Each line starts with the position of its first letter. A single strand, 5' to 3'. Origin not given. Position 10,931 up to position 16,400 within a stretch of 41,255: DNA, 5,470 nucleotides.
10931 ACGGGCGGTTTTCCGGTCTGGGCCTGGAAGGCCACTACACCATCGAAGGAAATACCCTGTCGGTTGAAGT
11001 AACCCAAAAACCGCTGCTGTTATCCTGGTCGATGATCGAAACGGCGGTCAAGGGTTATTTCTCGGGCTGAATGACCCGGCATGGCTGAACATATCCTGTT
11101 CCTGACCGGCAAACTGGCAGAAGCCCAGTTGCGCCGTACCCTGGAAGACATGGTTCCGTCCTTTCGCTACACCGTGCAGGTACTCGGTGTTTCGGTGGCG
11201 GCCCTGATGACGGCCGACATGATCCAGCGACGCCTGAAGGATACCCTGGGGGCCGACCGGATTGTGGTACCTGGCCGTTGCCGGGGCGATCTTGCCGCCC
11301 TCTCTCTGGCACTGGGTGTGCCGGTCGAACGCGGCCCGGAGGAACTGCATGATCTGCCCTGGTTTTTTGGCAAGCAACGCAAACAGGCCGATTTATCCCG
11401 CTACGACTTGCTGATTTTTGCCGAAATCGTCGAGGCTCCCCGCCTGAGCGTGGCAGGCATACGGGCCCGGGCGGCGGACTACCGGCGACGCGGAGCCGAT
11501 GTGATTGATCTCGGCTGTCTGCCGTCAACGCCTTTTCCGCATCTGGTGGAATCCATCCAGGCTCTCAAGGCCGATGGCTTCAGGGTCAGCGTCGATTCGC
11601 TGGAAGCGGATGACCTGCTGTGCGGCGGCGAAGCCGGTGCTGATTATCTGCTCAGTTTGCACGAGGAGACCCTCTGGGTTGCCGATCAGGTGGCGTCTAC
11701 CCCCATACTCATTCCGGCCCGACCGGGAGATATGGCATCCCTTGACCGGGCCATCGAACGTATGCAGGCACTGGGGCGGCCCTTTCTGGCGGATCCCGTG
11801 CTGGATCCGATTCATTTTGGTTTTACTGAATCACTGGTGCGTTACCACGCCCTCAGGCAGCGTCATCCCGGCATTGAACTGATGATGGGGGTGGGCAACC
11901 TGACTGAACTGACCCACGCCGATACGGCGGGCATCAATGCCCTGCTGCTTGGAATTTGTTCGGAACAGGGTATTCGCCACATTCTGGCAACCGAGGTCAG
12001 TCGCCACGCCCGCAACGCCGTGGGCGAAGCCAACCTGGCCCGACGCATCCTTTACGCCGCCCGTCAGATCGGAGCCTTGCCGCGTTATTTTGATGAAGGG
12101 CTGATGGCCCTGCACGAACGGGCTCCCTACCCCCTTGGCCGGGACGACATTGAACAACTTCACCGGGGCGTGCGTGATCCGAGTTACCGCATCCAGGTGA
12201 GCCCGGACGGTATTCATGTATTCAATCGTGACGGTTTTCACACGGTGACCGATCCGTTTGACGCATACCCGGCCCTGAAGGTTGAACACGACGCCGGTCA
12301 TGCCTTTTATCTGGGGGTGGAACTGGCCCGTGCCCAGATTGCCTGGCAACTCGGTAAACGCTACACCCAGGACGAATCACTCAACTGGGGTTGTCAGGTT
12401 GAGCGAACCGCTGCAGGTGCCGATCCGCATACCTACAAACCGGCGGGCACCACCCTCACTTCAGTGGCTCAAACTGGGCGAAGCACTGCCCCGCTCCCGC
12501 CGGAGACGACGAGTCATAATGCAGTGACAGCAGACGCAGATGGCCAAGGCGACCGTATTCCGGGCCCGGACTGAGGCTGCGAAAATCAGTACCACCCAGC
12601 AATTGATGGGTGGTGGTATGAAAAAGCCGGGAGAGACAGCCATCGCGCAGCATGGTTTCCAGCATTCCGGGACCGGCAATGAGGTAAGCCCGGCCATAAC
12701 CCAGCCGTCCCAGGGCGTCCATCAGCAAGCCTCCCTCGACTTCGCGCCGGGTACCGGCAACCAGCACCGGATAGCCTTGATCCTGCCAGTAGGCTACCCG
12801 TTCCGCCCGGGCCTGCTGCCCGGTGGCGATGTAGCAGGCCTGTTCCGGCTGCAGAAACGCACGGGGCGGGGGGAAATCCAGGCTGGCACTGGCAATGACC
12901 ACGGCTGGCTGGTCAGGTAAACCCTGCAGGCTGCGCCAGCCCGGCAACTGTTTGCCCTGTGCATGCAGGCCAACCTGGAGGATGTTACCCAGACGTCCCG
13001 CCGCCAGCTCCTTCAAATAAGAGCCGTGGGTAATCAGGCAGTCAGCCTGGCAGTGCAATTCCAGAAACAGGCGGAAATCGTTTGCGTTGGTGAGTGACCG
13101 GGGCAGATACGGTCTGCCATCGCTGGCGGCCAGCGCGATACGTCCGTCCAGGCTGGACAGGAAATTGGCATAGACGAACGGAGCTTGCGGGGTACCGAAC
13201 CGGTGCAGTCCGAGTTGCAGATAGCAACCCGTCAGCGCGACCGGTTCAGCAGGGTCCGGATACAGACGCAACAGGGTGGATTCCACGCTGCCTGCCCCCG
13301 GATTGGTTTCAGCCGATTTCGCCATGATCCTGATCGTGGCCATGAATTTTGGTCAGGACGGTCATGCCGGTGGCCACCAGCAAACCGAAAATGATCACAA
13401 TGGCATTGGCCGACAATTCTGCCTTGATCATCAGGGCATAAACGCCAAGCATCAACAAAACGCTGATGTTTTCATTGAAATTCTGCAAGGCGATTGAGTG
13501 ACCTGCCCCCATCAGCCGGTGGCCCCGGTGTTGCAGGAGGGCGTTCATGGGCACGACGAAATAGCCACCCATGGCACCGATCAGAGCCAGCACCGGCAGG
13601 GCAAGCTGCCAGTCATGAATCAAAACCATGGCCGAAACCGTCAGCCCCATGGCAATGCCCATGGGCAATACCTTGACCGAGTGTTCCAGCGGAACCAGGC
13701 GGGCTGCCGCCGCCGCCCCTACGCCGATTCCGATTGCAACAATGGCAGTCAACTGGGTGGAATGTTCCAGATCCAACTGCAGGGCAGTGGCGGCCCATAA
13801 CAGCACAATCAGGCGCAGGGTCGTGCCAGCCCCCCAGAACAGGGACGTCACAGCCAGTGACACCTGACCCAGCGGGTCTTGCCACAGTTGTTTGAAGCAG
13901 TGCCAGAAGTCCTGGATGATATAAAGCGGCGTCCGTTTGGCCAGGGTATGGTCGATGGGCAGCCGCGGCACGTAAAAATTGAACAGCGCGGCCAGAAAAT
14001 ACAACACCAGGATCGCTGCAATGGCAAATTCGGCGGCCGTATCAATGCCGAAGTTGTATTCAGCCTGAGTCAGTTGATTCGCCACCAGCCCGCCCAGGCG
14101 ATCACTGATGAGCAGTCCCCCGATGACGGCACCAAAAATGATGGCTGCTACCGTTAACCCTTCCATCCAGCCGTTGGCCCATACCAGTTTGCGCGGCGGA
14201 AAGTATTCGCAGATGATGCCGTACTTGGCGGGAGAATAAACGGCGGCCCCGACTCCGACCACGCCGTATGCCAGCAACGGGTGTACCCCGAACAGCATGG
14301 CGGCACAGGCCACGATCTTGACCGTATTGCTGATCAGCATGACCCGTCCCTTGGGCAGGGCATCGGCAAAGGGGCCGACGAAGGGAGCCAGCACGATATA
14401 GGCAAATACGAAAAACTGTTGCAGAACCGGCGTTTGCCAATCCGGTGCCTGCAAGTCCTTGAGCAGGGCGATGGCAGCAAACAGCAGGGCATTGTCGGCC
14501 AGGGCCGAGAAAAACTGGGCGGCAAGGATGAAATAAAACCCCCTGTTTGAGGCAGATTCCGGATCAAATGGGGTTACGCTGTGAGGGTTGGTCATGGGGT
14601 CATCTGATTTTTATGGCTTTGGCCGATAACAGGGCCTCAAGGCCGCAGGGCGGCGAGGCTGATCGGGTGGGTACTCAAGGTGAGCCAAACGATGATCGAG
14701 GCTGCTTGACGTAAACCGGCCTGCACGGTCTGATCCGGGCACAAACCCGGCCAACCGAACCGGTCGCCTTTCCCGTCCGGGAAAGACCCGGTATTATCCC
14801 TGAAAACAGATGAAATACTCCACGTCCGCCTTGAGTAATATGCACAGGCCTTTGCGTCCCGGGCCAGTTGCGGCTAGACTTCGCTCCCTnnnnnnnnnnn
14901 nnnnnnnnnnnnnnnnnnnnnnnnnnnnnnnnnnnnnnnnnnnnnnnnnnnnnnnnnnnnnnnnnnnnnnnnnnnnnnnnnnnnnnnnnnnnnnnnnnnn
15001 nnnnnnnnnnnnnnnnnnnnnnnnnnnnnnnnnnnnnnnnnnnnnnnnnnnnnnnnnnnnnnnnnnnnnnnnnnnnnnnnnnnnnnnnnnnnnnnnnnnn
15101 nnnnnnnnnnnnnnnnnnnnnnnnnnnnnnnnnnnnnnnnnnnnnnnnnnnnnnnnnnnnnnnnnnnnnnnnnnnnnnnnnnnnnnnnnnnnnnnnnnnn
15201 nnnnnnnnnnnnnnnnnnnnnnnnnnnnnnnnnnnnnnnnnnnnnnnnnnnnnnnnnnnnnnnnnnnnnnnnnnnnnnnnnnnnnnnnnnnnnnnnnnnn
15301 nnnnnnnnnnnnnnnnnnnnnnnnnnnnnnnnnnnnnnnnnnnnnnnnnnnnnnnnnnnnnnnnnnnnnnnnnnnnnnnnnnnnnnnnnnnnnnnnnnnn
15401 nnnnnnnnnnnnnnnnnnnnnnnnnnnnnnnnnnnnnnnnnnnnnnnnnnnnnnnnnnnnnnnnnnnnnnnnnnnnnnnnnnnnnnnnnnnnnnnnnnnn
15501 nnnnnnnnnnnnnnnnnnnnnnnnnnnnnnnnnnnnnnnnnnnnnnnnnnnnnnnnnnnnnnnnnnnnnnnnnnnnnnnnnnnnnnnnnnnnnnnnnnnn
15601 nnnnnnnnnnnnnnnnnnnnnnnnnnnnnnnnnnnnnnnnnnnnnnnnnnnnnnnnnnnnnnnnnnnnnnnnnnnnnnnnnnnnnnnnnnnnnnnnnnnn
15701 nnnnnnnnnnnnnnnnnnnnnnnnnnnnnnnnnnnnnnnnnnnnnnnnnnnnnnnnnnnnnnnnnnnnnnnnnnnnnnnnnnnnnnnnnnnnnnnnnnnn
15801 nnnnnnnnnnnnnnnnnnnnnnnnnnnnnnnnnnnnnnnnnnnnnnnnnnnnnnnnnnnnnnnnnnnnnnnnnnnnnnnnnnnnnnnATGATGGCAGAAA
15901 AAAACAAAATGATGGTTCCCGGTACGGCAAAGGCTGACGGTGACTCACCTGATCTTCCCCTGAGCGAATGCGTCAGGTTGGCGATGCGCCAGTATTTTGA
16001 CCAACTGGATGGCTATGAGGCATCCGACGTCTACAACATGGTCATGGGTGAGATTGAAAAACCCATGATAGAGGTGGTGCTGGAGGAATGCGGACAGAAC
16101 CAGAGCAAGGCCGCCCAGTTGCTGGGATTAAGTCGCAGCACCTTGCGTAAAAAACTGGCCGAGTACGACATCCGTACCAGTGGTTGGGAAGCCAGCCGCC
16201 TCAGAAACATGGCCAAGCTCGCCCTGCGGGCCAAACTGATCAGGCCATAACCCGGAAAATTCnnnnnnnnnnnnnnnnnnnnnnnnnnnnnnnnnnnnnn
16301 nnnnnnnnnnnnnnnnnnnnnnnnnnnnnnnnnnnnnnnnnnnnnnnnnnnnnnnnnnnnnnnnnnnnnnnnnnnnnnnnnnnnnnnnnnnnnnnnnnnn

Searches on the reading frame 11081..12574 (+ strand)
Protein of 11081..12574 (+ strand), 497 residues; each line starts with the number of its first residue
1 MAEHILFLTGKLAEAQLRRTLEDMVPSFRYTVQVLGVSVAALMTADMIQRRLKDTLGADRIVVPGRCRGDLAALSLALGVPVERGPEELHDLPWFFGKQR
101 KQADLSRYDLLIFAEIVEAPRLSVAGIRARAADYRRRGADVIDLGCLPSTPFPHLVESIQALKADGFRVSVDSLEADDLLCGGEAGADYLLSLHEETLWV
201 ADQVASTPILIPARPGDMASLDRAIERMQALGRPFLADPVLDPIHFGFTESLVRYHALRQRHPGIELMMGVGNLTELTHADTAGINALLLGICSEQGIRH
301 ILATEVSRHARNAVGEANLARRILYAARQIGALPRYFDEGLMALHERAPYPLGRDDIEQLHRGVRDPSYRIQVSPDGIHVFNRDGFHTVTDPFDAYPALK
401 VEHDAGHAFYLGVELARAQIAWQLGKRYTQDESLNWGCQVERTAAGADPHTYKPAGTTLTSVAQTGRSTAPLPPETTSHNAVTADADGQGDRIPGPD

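Call 5: search_protein_families(library=pfam, proteins=[window:11081-12574:+], max_evalue=0.001)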
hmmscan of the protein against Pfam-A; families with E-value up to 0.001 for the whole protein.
window:11081-12574:+ (497 aa): 2 families
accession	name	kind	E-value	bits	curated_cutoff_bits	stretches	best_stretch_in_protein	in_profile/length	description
PF20123.4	DUF6513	-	4.1e-41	139.6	23.9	1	3-87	1-86/86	Family of unknown function (DUF6513)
PF14251.12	PterinBD-DUF4346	-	1.3e-05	26.3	29.6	1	405-431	60-86/86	PterinBD-DUF4346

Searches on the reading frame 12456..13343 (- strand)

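Call 5: search_protein_families(library=pfam, proteins=[window:12456-13343:-], max_evalue=0.001)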
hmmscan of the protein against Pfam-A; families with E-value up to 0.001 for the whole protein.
window:12456-13343:- (295 aa): 1 family
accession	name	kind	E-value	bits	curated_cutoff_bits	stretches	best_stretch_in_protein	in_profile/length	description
PF01872.23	RibD_C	-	4.1e-07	30.4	24.1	1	55-263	1-178/197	RibD C-terminal domain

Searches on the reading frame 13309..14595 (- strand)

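Call 5: search_protein_families(library=pfam, proteins=[window:13309-14595:-], max_evalue=0.001)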
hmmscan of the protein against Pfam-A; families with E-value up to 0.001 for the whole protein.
window:13309-14595:- (428 aa): 1 family
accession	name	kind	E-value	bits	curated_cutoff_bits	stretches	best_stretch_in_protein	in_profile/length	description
PF07690.21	MFS_1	-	1.5e-21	77.1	33.4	1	24-365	2-331/347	Major Facilitator Superfamily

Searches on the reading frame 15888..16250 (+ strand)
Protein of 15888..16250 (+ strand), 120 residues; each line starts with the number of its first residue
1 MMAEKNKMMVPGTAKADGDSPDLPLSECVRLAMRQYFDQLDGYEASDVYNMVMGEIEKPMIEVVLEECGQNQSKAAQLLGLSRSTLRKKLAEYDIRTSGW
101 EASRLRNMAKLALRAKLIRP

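Call 5: search_protein_families(library=pfam, proteins=[window:15888-16250:+], max_evalue=0.001)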
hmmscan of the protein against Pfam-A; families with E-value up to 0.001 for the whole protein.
window:15888-16250:+ (120 aa): 1 family
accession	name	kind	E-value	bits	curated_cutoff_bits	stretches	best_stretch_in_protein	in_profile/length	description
PF02954.25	HTH_8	-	6.4e-16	58.2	22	1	54-93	3-42/42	Bacterial regulatory protein, Fis family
